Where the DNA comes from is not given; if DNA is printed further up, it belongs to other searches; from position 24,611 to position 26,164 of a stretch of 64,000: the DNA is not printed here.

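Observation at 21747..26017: Translationally coupled YdiJ-like FAD/Fe-S 2-hydroxyacid dehydrogenase and LarA-family racemase, with no larBCE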

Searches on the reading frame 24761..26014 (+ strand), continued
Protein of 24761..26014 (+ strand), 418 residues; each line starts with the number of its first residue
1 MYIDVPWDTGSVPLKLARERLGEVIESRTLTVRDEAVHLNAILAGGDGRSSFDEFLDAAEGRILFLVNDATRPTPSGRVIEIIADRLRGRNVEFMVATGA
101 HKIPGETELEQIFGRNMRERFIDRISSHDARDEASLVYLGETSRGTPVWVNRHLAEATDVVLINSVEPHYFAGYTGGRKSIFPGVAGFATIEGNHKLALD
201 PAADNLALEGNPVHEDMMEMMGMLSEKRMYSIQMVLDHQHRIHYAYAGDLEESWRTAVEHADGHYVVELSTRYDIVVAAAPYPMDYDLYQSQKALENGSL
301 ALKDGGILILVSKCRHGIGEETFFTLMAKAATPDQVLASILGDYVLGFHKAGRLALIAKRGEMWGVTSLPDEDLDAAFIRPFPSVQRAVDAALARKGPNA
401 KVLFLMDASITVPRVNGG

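Call 12: find_homologous_proteins(query=window:24761-26014:+, max_evalue=1e-20)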
Query window:24761-26014:+ (418 aa): 4773 proteins with E <= 1e-20 among 8000 candidates; the best 120 are listed.
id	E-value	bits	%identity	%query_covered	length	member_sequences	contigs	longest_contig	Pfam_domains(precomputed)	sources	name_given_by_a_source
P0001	3.6e-266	901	95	100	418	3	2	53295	PF21113.3,PF09861.15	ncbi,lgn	-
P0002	1.5e-241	820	85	100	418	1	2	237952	PF21113.3,PF09861.15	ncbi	ncbi:MAG: nickel-dependent lactate racemase family protein [Thermoleophilia bacterium]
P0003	3.4e-240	815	85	100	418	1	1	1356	PF21113.3,PF09861.15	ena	-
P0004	6.7e-240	814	85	100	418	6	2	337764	PF21113.3,PF09861.15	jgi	-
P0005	1.1e-238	810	85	100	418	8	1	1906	PF21113.3,PF09861.15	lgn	-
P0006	9.9e-237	804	84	100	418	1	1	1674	PF21113.3,PF09861.15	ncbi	-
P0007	1.9e-232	790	83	100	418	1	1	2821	PF21113.3,PF09861.15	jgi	jgi:nickel-dependent lactate racemase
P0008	2.3e-229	780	81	100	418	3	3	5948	PF21113.3,PF09861.15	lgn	-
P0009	1.1e-228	777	82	100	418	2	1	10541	PF21113.3,PF09861.15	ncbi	ncbi:MAG: nickel-dependent lactate racemase [Thermoleophilia bacterium]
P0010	1.7e-228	777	81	100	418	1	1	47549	PF21113.3,PF09861.15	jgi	jgi:nickel-dependent lactate racemase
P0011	8.0e-228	775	82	100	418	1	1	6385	PF21113.3,PF09861.15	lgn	-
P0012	2.2e-223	760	80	99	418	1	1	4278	PF21113.3,PF09861.15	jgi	jgi:nickel-dependent lactate racemase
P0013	3.2e-213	726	77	99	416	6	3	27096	PF21113.3,PF09861.15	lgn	-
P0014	1.8e-211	721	77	99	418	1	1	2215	PF21113.3,PF09861.15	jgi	jgi:nickel-dependent lactate racemase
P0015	5.0e-211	719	77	99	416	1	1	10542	PF21113.3,PF09861.15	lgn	-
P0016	1.4e-208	711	76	99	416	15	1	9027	PF21113.3,PF09861.15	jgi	jgi:nickel-dependent lactate racemase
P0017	3.3e-208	710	75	99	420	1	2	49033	PF21113.3,PF09861.15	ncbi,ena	-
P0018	1.5e-206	705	76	99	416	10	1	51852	PF21113.3,PF09861.15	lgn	-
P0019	1.3e-187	642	67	99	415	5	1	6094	PF21113.3,PF09861.15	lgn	-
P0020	4.7e-187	640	69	99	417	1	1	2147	PF21113.3,PF09861.15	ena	-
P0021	2.1e-186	638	68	99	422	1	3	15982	PF21113.3,PF09861.15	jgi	jgi:lactate racemase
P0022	5.1e-186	637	68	99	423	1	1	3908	PF21113.3,PF09861.15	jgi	-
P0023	1.7e-185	635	69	100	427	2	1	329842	PF21113.3,PF09861.15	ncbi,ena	-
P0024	4.3e-185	634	66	99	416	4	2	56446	PF21113.3,PF09861.15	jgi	-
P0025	7.7e-185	633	68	99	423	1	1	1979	PF21113.3,PF09861.15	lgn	-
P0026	4.0e-182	624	66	99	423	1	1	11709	PF21113.3,PF09861.15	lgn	-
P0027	5.4e-182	624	67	99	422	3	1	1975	PF21113.3,PF09861.15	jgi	jgi:lactate racemase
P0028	9.4e-182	623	67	100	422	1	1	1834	PF21113.3,PF09861.15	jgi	jgi:nickel-dependent lactate racemase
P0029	2.9e-181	621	87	75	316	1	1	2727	PF21113.3,PF09861.15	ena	-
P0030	5.4e-174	597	65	100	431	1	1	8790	PF21113.3,PF09861.15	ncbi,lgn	ncbi:MAG: nickel-dependent lactate racemase [Thermoleophilia bacterium]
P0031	8.4e-173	593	63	99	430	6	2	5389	PF21113.3,PF09861.15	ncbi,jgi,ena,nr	ncbi:MAG TPA: nickel-dependent lactate racemase [Thermoleophilia bacterium]|nr:nickel-dependent lact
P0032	5.2e-158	545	72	81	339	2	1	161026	PF21113.3,PF09861.15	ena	-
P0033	9.0e-141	488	71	73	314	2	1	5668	PF21113.3,PF09861.15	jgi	jgi:nickel-dependent lactate racemase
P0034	5.6e-132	459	53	98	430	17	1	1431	PF21113.3,PF09861.15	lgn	-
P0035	1.6e-130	454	52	99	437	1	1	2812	PF21113.3,PF09861.15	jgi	jgi:nickel-dependent lactate racemase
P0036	4.1e-130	453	84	57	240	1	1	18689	PF09861.15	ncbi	ncbi:MAG: lactate racemase domain-containing protein, partial [Thermoleophilia bacterium]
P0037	1.4e-129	451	52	99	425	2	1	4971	PF21113.3,PF09861.15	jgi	jgi:lactate racemase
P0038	3.5e-129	450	52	99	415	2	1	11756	PF21113.3,PF09861.15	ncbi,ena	-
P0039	5.4e-129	449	52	99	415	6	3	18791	PF21113.3,PF09861.15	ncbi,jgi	-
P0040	2.1e-128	447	52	99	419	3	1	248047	PF21113.3,PF09861.15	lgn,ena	-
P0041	9.4e-128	445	49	99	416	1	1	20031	PF21113.3,PF09861.15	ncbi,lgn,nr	ncbi:nickel-dependent lactate racemase [bacterium]|nr:nickel-dependent lactate racemase [bacterium]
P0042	4.8e-127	443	52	99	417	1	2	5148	PF21113.3,PF09861.15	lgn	-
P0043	9.5e-127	442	50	99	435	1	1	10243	PF21113.3,PF09861.15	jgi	jgi:lactate racemase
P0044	1.1e-126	441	49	99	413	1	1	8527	PF21113.3,PF09861.15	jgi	jgi:nickel-dependent lactate racemase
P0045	1.5e-126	441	49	99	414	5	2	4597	PF21113.3,PF09861.15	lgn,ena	-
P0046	1.6e-126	441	50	99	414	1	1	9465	PF21113.3,PF09861.15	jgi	-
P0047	2.4e-126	440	51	99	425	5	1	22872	PF21113.3,PF09861.15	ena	-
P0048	8.9e-126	438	50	99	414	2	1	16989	PF21113.3,PF09861.15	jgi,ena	-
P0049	1.8e-125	437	52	100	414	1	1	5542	PF21113.3,PF09861.15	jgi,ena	-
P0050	2.4e-125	437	50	99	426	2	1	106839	PF21113.3,PF09861.15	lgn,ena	-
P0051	3.6e-125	436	50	99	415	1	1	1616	PF21113.3,PF09861.15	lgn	-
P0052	4.1e-125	436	50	100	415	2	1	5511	PF21113.3,PF09861.15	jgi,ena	-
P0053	4.2e-125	436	51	100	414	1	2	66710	PF21113.3,PF09861.15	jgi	-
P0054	4.7e-125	436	51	99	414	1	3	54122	PF21113.3,PF09861.15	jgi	-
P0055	5.3e-125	436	48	99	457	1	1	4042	PF21113.3,PF09861.15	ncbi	-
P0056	7.0e-125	436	49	100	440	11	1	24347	PF21113.3,PF09861.15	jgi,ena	-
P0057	7.0e-125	436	50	99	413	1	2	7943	PF21113.3,PF09861.15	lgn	-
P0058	1.3e-124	435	48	100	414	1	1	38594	PF21113.3,PF09861.15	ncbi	ncbi:nickel-dependent lactate racemase [Chloroflexota bacterium]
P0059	1.6e-124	434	49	100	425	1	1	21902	PF21113.3,PF09861.15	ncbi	-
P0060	1.8e-124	434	48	99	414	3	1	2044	PF21113.3,PF09861.15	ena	-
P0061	2.0e-124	434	50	99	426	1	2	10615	PF21113.3,PF09861.15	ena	-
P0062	3.0e-124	433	49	99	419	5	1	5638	PF21113.3,PF09861.15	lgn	-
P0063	5.3e-124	433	49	99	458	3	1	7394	PF21113.3,PF09861.15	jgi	-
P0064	5.5e-124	433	49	99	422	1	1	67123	PF21113.3,PF09861.15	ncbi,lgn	-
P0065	5.7e-124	433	48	99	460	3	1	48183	PF21113.3,PF09861.15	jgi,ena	-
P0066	6.5e-124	432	50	100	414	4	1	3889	PF21113.3,PF09861.15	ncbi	-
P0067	7.3e-124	432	51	99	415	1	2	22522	PF21113.3,PF09861.15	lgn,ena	-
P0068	1.0e-123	432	51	100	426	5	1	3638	PF21113.3,PF09861.15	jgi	jgi:nickel-dependent lactate racemase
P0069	1.0e-123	432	49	100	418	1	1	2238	PF21113.3,PF09861.15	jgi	-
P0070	1.4e-123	431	49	99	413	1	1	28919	PF21113.3,PF09861.15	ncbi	-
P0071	1.6e-123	431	49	99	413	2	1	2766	PF21113.3,PF09861.15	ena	-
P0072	1.8e-123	431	49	100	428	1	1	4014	PF21113.3,PF09861.15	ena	-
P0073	2.0e-123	431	48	100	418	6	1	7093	PF21113.3,PF09861.15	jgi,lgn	-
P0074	2.1e-123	431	49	100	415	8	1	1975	PF21113.3,PF09861.15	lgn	-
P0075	2.7e-123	430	51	99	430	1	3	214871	PF21113.3,PF09861.15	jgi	jgi:nickel-dependent lactate racemase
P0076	2.7e-123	430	67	69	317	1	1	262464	PF21113.3,PF09861.15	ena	-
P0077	2.9e-123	430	50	99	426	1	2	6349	PF21113.3,PF09861.15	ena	-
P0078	3.1e-123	430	47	100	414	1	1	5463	PF21113.3,PF09861.15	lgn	-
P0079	3.2e-123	430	48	100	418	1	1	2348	PF21113.3,PF09861.15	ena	-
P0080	3.3e-123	430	50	99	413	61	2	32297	PF21113.3,PF09861.15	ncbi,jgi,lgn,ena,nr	ncbi:MAG TPA: nickel-dependent lactate racemase [bacterium]|nr:nickel-dependent lactate racemase [ba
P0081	3.9e-123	430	49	99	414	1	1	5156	PF21113.3,PF09861.15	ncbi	-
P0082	4.3e-123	430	49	99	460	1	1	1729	PF21113.3,PF09861.15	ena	-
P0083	6.2e-123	429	48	99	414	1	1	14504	PF21113.3,PF09861.15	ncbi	-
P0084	7.0e-123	429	47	99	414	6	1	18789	PF21113.3,PF09861.15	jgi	jgi:nickel-dependent lactate racemase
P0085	7.3e-123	429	48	100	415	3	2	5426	PF21113.3,PF09861.15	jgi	jgi:nickel-dependent lactate racemase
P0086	8.9e-123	429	49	99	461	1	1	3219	PF21113.3,PF09861.15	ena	-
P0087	1.1e-122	428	49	99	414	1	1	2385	PF21113.3,PF09861.15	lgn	-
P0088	1.2e-122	428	49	100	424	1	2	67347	PF21113.3,PF09861.15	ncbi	-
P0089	1.3e-122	428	49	99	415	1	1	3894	PF21113.3,PF09861.15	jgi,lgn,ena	-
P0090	1.3e-122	428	49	99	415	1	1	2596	PF21113.3,PF09861.15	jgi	jgi:nickel-dependent lactate racemase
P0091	1.5e-122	428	50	100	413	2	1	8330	PF21113.3,PF09861.15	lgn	-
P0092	1.6e-122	428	49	99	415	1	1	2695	PF21113.3,PF09861.15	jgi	jgi:nickel-dependent lactate racemase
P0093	1.6e-122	428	49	99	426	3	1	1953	PF21113.3,PF09861.15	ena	-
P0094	1.6e-122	428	50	99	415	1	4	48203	PF21113.3,PF09861.15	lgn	-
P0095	1.8e-122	428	49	99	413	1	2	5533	PF21113.3,PF09861.15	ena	-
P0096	2.0e-122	427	47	99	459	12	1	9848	PF21113.3,PF09861.15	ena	-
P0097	2.1e-122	427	50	100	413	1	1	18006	PF21113.3,PF09861.15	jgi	jgi:nickel-dependent lactate racemase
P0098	2.1e-122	427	49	99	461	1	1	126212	PF21113.3,PF09861.15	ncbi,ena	-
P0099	2.2e-122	427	49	100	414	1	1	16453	PF21113.3,PF09861.15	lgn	-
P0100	2.4e-122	427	48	99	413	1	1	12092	PF21113.3,PF09861.15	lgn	-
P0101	2.4e-122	427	49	99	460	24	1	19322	PF21113.3,PF09861.15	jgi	jgi:nickel-dependent lactate racemase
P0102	2.6e-122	427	48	100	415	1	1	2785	PF21113.3,PF09861.15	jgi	-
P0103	2.8e-122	427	48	99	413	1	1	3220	PF21113.3,PF09861.15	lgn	-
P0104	2.9e-122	427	48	100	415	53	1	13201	PF21113.3,PF09861.15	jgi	-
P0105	3.7e-122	427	50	99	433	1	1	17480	PF21113.3,PF09861.15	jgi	jgi:nickel-dependent lactate racemase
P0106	4.5e-122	426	49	100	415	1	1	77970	PF21113.3,PF09861.15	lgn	-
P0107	4.6e-122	426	49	99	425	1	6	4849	PF21113.3,PF09861.15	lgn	-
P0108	5.5e-122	426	46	100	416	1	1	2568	PF21113.3,PF09861.15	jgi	jgi:nickel-dependent lactate racemase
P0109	5.6e-122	426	48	100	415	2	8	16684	PF21113.3,PF09861.15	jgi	jgi:nickel-dependent lactate racemase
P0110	5.8e-122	426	48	99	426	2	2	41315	PF21113.3,PF09861.15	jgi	jgi:nickel-dependent lactate racemase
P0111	5.9e-122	426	49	99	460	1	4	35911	PF21113.3,PF09861.15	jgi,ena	jgi:nickel-dependent lactate racemase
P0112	5.9e-122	426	49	99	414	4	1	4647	PF21113.3,PF09861.15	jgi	jgi:nickel-dependent lactate racemase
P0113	5.9e-122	426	50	99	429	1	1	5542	PF21113.3,PF09861.15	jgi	jgi:lactate racemase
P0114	6.3e-122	426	49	100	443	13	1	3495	PF21113.3,PF09861.15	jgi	-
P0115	7.2e-122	426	50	99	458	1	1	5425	PF21113.3,PF09861.15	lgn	-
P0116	8.0e-122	425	48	99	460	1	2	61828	PF21113.3,PF09861.15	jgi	-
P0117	8.3e-122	425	49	99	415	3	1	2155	PF21113.3,PF09861.15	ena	-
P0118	8.3e-122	425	50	98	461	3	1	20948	PF21113.3,PF09861.15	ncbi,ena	-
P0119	9.0e-122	425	49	100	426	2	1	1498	PF21113.3,PF09861.15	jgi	jgi:nickel-dependent lactate racemase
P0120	9.3e-122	425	50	99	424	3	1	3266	PF21113.3,PF09861.15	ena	-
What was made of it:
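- PGAP-style source names call these proteins 'nickel-dependent lactate racemase' (call 12).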

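Call 14: find_related_loci(query=A1, collection=genome_contigs, flank=10000)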
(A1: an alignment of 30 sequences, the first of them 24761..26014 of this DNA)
Query A1 (418 aa) in genome_contigs; peptide patterns used: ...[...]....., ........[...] (x = any residue, [..] = any of these).
600 stretches matched a pattern (row limit reached: there are more); 595 encode a relative of the query (tblastn E <= 1e-3); the best 80 are kept; 80 distinct loci.
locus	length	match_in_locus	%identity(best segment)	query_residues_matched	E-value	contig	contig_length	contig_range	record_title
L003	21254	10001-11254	96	1-418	0e+0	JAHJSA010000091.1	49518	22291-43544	MAG: Actinomycetota bacterium isolate OS_PC_MetaG.mb.176 OS_PC_MetaG.mb.176_k141_674882, whole genome shotgun sequence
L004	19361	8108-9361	95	1-418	0e+0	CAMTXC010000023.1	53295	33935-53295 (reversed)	MAG: uncultured actinobacterium isolate G04_MAG_00059 genome assembly, contig: G04_MAG_00059_000000000020, whole genome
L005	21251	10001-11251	85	1-417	0e+0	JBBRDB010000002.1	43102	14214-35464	MAG: Thermoleophilia bacterium isolate Co_metawrap_2432 Cmw_2432_k141_9655845_length_43102_cov_11.9980, whole genome sho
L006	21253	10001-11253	86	1-418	0e+0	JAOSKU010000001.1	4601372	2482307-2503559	MAG: Thermoleophilia bacterium isolate FR_37 FR-Thermoleophilia-1_s1, whole genome shotgun sequence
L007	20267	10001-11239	49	1-415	3e-137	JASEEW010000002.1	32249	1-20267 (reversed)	MAG: Thermoplasmatales archaeon isolate Yes46-08 NODE_230_length_32249_cov_0.344883, whole genome shotgun sequence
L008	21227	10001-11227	52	3-413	2e-136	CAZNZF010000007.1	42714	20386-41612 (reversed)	MAG TPA_asm: uncultured bacterium isolate SRP214966_co4_317 genome assembly, contig: NODE_547_length_42714_cov_8.988045,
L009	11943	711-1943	52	3-415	2e-133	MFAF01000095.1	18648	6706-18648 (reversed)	MAG: Candidatus Coatesbacteria bacterium RBG_13_66_14 RBG_13_scaffold_3706, whole genome shotgun sequence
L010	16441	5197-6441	49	1-417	2e-132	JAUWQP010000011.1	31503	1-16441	MAG: Chloroflexota bacterium isolate CSMAG_2505 CSMAG_2505_k141_75716_length_31503_cov_12.9656, whole genome shotgun seq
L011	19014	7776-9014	49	1-415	3e-131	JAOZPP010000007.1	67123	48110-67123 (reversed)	MAG: bacterium isolate GMC4.metabat2.244 GMC4_142_length_67123_cov_25.425225, whole genome shotgun sequence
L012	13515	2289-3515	49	3-414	1e-130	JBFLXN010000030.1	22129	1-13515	MAG: Candidatus Edwardsbacteria bacterium isolate MAG059 MAG059_30, whole genome shotgun sequence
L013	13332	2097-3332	50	1-415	5e-130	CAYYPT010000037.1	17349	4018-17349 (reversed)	MAG TPA_asm: uncultured bacterium isolate binchicken_co184_744 genome assembly, contig: NODE_5707_length_17349_cov_9.745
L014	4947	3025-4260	48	1-415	3e-131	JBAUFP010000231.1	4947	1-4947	MAG: bacterium isolate MFD13088_ilm_asm_bin29 k127_224354, whole genome shotgun sequence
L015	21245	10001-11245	49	1-417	1e-129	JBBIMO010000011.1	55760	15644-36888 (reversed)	MAG: Chloroflexota bacterium isolate BQS170218_bin_234 NODE_404_length_55760_cov_7.270855, whole genome shotgun sequence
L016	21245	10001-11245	49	1-415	3e-129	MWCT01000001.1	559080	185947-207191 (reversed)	MAG: candidate division BRC1 bacterium ADurb.Bin183 BWY12_contig000001, whole genome shotgun sequence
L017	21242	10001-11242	51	1-415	1e-128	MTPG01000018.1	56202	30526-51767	MAG: Desulfarculaceae bacterium JdFR-97 JGI24020J35080_1000232, whole genome shotgun sequence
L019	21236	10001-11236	47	1-415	3e-128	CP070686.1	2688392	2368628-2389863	MAG: candidate division WOR-3 bacterium isolate bin65 chromosome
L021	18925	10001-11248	47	1-418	1e-127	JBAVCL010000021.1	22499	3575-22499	MAG: Dehalococcoidia bacterium isolate MFD04490_ilm_asm_bin16 k127_146067, whole genome shotgun sequence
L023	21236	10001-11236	48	3-415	3e-127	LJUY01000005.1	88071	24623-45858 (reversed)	MAG: candidate division Zixibacteria bacterium SM23_81 WORSMTZ_133, whole genome shotgun sequence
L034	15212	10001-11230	47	5-416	1e-130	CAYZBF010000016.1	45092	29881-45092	MAG TPA_asm: uncultured bacterium isolate binchicken_co100_433 genome assembly, contig: NODE_1108_length_45092_cov_9.250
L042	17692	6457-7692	49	1-415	2e-122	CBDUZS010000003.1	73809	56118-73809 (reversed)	MAG TPA_asm: uncultured bacterium isolate SRR22302363_binner123_Refined_18 genome assembly, contig: ERZ25749332.28, whol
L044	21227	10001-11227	46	6-416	2e-122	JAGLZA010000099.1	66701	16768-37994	MAG: candidate division WOR-3 bacterium isolate RS_13_48 ZL320.bin.48.fa_99, whole genome shotgun sequence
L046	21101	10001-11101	49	49-415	5e-122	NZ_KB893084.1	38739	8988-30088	Desulfobacter curvatus DSM 3379 B147DRAFT_scaffold_54.55, whole genome shotgun sequence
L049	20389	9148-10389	48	1-416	2e-121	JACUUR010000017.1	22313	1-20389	MAG: Dehalococcoidia bacterium isolate Kmv36 NODE_1111_length_22313_cov_13.328331, whole genome shotgun sequence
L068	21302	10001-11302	48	1-415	1e-119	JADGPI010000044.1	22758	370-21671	MAG: Thermoleophilia bacterium isolate Chersky_299 k127_2128864, whole genome shotgun sequence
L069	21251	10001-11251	47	1-417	9e-120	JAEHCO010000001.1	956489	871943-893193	MAG: Methanobacteriota archaeon isolate SF.bin51 NODE_1_length_956489_cov_12.373157, whole genome shotgun sequence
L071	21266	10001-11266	48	1-415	3e-119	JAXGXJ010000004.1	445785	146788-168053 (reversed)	MAG: Thermoleophilia bacterium isolate AnMBR.bin488 bin488_4, whole genome shotgun sequence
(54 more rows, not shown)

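Call 22: find_encoding_contigs(protein=P0004, flank=10000, max_places=2)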
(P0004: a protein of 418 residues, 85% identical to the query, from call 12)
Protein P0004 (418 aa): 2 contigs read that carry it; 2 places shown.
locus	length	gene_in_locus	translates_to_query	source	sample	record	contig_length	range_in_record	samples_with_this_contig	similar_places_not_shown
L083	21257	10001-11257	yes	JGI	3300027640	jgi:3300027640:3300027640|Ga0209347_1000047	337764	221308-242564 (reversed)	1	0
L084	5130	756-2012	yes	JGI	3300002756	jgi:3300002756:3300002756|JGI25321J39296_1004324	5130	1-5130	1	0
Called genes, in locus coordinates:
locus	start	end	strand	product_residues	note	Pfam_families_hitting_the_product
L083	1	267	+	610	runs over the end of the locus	PF04389:Peptidase_M28 (weak)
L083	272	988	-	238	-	PF01865:PhoU_div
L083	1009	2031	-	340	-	PF01384:PHO4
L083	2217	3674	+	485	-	PF00990:GGDEF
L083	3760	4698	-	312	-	PF01544:CorA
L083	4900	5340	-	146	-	PF01850:PIN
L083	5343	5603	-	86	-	PF02604:PhdYeFM_antitox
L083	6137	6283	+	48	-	-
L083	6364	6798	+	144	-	PF01850:PIN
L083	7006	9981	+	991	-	PF01565:FAD_binding_4, PF02913:FAD-oxidase_C, PF13183:Fer4_8, PF13534:Fer4_17, PF02754:CCG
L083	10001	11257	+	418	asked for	PF09861:Lar_N, PF21113:LarA_C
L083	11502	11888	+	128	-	PF11225:DUF3024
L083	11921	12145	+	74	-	-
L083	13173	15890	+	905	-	PF00989:PAS, PF08448:PAS_4, PF13426:PAS_9, PF01590:GAF, PF13185:GAF_2, PF13492:GAF_3, PF07730:HisKA_3, PF02518:HATPase_c, +2 more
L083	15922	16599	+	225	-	PF00072:Response_reg, PF00196:GerE, PF08281:Sigma70_r4_2 (weak)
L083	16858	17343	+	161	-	PF00072:Response_reg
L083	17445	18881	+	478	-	-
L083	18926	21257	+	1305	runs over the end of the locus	-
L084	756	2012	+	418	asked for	PF09861:Lar_N, PF21113:LarA_C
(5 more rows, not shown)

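Call 23: find_encoding_contigs(protein=P0017, flank=10000, max_places=2)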
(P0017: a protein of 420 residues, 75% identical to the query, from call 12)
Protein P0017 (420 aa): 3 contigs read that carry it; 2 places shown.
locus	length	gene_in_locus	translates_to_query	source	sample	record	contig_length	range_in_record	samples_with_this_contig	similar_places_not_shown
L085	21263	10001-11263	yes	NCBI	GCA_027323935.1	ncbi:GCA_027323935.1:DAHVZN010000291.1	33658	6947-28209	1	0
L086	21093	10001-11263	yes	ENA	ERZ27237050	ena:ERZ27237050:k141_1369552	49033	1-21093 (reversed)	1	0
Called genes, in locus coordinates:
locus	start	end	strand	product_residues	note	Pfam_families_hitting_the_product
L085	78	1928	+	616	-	-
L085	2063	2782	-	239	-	PF01865:PhoU_div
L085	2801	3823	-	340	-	PF01384:PHO4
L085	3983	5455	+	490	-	PF00990:GGDEF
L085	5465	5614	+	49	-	-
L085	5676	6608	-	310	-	PF01544:CorA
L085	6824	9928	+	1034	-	PF01565:FAD_binding_4, PF02913:FAD-oxidase_C, PF13183:Fer4_8, PF13534:Fer4_17 (weak), PF02754:CCG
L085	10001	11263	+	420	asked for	PF09861:Lar_N, PF21113:LarA_C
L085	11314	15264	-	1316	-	PF00370:FGGY_N, PF02782:FGGY_C, PF00389:2-Hacid_dh, PF02826:2-Hacid_dh_C, PF02036:SCP2, PF00596:Aldolase_II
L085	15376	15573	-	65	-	-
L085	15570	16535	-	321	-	PF00291:PALP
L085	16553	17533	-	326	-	PF00248:Aldo_ket_red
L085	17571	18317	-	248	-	PF00392:GntR, PF07729:FCD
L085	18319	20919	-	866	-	PF02653:BPD_transp_2, PF13476:AAA_23 (faint), PF00005:ABC_tran, PF13304:AAA_21 (faint), PF12399:BCA_ABC_TP_C, PF00005:ABC_tran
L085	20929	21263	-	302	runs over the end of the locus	PF02653:BPD_transp_2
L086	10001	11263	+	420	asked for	PF09861:Lar_N, PF21113:LarA_C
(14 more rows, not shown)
